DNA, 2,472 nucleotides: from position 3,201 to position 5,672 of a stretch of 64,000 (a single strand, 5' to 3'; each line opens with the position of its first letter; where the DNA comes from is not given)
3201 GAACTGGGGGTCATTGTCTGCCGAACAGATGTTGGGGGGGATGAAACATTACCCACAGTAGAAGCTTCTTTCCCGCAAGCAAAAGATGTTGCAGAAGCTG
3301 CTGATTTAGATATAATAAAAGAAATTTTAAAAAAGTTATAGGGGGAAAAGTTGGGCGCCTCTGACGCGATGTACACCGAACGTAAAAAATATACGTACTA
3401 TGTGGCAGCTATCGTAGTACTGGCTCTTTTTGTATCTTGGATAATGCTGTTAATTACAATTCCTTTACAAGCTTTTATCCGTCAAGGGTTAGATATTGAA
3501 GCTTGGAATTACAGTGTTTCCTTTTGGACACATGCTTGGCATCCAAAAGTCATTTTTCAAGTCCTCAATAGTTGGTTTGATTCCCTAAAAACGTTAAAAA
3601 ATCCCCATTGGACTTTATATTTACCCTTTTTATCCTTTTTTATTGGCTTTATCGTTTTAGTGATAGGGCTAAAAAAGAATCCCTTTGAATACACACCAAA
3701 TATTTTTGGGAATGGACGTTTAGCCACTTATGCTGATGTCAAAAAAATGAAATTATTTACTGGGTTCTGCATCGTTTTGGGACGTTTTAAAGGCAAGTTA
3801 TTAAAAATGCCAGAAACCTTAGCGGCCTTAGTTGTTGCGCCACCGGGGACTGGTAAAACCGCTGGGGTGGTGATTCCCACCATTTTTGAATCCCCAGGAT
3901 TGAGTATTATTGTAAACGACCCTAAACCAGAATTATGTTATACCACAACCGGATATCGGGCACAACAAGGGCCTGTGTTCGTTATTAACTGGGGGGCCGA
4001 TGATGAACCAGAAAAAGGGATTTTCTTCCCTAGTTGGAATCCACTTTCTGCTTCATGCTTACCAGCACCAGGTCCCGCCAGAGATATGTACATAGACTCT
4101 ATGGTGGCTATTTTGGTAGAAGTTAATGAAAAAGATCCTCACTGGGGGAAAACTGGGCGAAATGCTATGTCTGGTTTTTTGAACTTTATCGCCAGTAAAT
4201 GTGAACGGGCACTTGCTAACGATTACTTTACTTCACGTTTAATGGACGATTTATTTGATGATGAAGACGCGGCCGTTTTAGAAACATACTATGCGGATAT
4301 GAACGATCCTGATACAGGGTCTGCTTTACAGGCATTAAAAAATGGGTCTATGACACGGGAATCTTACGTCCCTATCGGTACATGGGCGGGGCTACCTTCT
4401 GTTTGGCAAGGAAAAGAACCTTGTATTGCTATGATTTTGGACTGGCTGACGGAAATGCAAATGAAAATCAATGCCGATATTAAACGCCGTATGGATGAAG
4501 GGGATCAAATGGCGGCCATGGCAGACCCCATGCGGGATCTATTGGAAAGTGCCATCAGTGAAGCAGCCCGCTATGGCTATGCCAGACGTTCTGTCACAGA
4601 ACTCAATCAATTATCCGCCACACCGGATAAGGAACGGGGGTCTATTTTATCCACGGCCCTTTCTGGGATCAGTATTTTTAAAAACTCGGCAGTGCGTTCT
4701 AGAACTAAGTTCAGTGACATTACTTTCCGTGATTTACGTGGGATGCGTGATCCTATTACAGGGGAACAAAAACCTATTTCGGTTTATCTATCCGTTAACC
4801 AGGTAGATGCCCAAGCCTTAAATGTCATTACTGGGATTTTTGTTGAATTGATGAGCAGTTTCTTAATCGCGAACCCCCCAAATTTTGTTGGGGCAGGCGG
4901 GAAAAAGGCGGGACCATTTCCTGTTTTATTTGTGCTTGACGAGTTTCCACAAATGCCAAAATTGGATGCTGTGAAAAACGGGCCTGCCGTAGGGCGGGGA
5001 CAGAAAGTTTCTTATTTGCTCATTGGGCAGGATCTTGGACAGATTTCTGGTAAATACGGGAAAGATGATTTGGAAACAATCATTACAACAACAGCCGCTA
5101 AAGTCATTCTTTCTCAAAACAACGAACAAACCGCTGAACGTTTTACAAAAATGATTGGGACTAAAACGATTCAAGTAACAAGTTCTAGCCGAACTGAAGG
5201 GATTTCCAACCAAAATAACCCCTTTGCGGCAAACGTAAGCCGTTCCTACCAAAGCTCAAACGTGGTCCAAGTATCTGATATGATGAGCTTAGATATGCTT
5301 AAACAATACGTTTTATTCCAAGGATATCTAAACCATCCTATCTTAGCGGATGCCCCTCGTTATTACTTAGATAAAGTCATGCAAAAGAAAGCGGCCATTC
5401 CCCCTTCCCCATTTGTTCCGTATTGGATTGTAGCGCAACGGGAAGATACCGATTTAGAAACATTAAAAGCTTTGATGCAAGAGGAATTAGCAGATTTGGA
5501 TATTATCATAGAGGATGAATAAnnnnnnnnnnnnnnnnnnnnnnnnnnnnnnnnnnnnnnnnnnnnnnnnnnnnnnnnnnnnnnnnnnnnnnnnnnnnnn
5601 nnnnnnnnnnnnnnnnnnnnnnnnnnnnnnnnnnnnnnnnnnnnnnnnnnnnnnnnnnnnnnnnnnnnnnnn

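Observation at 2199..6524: Orphan virD4 coupling-protein operon with three uncharacterised partners, including a SUKH-like immunity-type gene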

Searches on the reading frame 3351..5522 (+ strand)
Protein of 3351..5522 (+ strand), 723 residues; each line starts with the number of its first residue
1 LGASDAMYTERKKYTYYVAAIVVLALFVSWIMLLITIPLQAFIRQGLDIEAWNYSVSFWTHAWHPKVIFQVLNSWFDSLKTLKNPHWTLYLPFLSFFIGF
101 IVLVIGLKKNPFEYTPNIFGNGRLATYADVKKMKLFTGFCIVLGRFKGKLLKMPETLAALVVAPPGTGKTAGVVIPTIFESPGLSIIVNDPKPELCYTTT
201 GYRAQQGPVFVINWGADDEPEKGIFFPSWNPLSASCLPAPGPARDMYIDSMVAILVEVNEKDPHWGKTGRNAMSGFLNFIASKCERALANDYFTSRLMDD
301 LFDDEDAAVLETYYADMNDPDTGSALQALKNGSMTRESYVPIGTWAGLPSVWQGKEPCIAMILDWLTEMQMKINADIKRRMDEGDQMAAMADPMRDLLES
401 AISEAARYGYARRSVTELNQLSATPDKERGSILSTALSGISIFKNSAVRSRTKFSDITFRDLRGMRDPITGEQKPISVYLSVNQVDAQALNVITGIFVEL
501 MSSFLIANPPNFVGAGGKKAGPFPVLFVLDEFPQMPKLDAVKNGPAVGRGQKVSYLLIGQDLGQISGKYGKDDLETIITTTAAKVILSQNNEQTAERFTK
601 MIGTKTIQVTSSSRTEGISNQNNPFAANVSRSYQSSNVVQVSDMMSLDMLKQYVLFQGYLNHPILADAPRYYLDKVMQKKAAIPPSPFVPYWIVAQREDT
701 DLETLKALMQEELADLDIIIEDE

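Call 4: search_protein_families(library=pfam, proteins=[window:3351-5522:+], max_evalue=1)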
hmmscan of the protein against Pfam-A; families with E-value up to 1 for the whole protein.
window:3351-5522:+ (723 aa): 5 families
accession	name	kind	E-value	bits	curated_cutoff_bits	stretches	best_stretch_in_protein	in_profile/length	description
PF02534.20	T4SS-DNA_transf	-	1.2e-54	186.4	20.1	2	398-681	192-455/468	Type IV secretory system Conjugative DNA transfer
PF12696.13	TraG-D_C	-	7.9e-23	81.2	22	1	524-648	1-125/126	TraM recognition site of TraD and TraG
PF10412.15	TrwB_AAD_bind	-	2.8e-18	66.4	20.5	1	466-659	195-378/387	Type IV secretion-system coupling protein DNA-binding domain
PF13148.11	DUF3987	-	0.19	11.3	27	0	354-425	48-120/364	Protein of unknown function (DUF3987)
PF00270.35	DEAD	-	0.34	11.1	26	1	159-196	17-58/167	DEAD/DEAH box helicase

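Call 5: search_protein_families(library=ncbifam, proteins=[window:3351-5522:+], max_evalue=0.1)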
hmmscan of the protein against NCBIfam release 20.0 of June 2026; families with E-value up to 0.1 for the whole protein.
window:3351-5522:+ (723 aa): 11 families
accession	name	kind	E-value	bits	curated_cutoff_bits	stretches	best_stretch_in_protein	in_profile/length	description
NF045973.1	conju_CD1115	equivalog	1.5e-42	146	250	2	376-658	163-424/442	VirD4-like conjugal transfer protein, CD1115 family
NF010472.0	PRK13897.1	equivalog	3.5e-37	128.3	728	2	425-690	324-567/657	type IV secretion system component VirD4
NF010450.0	PRK13876.1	subfamily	2.4e-30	105.4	674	2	425-687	316-559/667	IncP-type conjugal transfer protein TraG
NF010424.0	PRK13850.1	equivalog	4.4e-26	91.3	681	2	438-679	320-538/670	type IV secretion system ATPase VirD4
NF010453.0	PRK13880.1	subfamily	4.5e-26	91.2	586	2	391-635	309-547/630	conjugal transfer coupling protein TraG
NF010394.0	PRK13822.1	subfamily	1.1e-11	44.2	443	1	524-679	478-629/643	conjugal transfer coupling protein TraG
TIGR02767.1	TraG-Ti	equivalog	4.4e-11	42.3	686.2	1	524-631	466-573/623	Ti-type conjugative transfer system protein TraG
TIGR02759.1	TraD_Ftype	equivalog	5.8e-10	38.5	521.35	1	466-658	359-540/566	type IV conjugative transfer system coupling protein TraD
NF041326.1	Bacteroid_MobC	subfamily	1.3e-05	23.8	900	1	527-643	460-566/655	conjugal transfer protein MobC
NF041447.1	TrbC_conju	equivalog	0.0017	16.9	800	1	520-658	426-562/685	F-type conjugative transfer protein TrbC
NF010254.0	PRK13700.1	subfamily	0.035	12.5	1221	1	525-659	420-552/735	F-type conjugal transfer protein TraD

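Call 6: find_related_loci(query=window:3351-5522:+, collection=genome_contigs, flank=8000)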
Query window:3351-5522:+ (723 aa) in genome_contigs; peptide patterns used: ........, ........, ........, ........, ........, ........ (x = any residue, [..] = any of these).
396 stretches matched a pattern; 357 encode a relative of the query (tblastn E <= 1e-3); the best 80 are kept; 80 distinct loci.
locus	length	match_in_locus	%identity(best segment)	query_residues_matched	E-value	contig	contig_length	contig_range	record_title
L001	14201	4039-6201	70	5-722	0e+0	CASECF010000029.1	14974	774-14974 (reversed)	uncultured Alphaproteobacteria bacterium isolate CO.O65.metabat-bins.242 genome assembly, contig: CO.O65.metabat-bins.24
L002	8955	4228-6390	70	5-722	0e+0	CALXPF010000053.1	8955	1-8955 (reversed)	MAG: uncultured Alphaproteobacteria bacterium isolate BRZ_FB__bin41 genome assembly, contig: BRZ_FB__NODE_10368_length_8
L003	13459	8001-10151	69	5-716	0e+0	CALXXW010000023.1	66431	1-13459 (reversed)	MAG: uncultured Alphaproteobacteria bacterium isolate E20__bin339 genome assembly, contig: E20__k127_602031, whole genom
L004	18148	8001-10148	70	5-717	0e+0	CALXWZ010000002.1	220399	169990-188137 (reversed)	MAG: uncultured Alphaproteobacteria bacterium isolate BRZ_CI__bin89 genome assembly, contig: BRZ_CI__NODE_41_length_2203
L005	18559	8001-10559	70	5-717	0e+0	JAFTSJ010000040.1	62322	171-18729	MAG: Alphaproteobacteria bacterium isolate RGIG4106 Roe_deer_Cecum.Co__c2098750, whole genome shotgun sequence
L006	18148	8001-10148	70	5-717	0e+0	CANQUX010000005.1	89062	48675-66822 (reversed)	MAG: uncultured Alphaproteobacteria bacterium isolate Lapin-032__bin105 genome assembly, contig: Lapin-032__NODE_429_len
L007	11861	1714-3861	70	5-717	0e+0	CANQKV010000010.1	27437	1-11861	MAG: uncultured Alphaproteobacteria bacterium isolate Lapin-026__bin93 genome assembly, contig: Lapin-026__NODE_1908_len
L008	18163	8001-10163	70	5-722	0e+0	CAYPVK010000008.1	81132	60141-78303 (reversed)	MAG TPA_asm: uncultured Lactobacillales bacterium isolate SRP313737_co1_115 genome assembly, contig: NODE_509_length_811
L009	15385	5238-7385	70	5-717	0e+0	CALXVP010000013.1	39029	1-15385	MAG: uncultured Alphaproteobacteria bacterium isolate BRZ_DT__bin56 genome assembly, contig: BRZ_DT__NODE_944_length_390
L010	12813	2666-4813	71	5-717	0e+0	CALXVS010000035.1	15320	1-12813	MAG: uncultured Alphaproteobacteria bacterium isolate BRZ_DV__bin2 genome assembly, contig: BRZ_DV__NODE_3804_length_153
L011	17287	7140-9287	69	5-717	0e+0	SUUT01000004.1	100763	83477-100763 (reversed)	MAG: Alphaproteobacteria bacterium isolate SIG53 NODE_5050_length_100763_cov_11.725834, whole genome shotgun sequence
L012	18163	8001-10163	69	5-723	0e+0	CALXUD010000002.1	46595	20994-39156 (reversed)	MAG: uncultured Alphaproteobacteria bacterium isolate BRZ_CV__bin99 genome assembly, contig: BRZ_CV__NODE_1132_length_46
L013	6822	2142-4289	69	5-717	0e+0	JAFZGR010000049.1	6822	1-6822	MAG: Alphaproteobacteria bacterium isolate RGIG7750 Water_buffalos_Rectum-5__c123793, whole genome shotgun sequence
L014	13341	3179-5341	69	5-721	0e+0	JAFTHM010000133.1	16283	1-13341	MAG: Alphaproteobacteria bacterium isolate RGIG3823 Roe_deer_Cecum-1__c657417, whole genome shotgun sequence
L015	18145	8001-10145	69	5-717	0e+0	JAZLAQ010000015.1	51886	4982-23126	MAG: Alphaproteobacteria bacterium isolate T1900045075_TC20190069.MAGScoT_cleanbin_000004 SGB_4630_k141_2650775, whole g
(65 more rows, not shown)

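Call 80: search_protein_families(library=padloc, proteins=[window:3351-5522:+], max_evalue=0.01)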
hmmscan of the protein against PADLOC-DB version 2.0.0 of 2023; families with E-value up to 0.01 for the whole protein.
window:3351-5522:+ (723 aa): 1 family
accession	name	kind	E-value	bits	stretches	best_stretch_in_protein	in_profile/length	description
PDLC04140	mad8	-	2.2e-06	25.4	1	159-658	30-290/314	mads_8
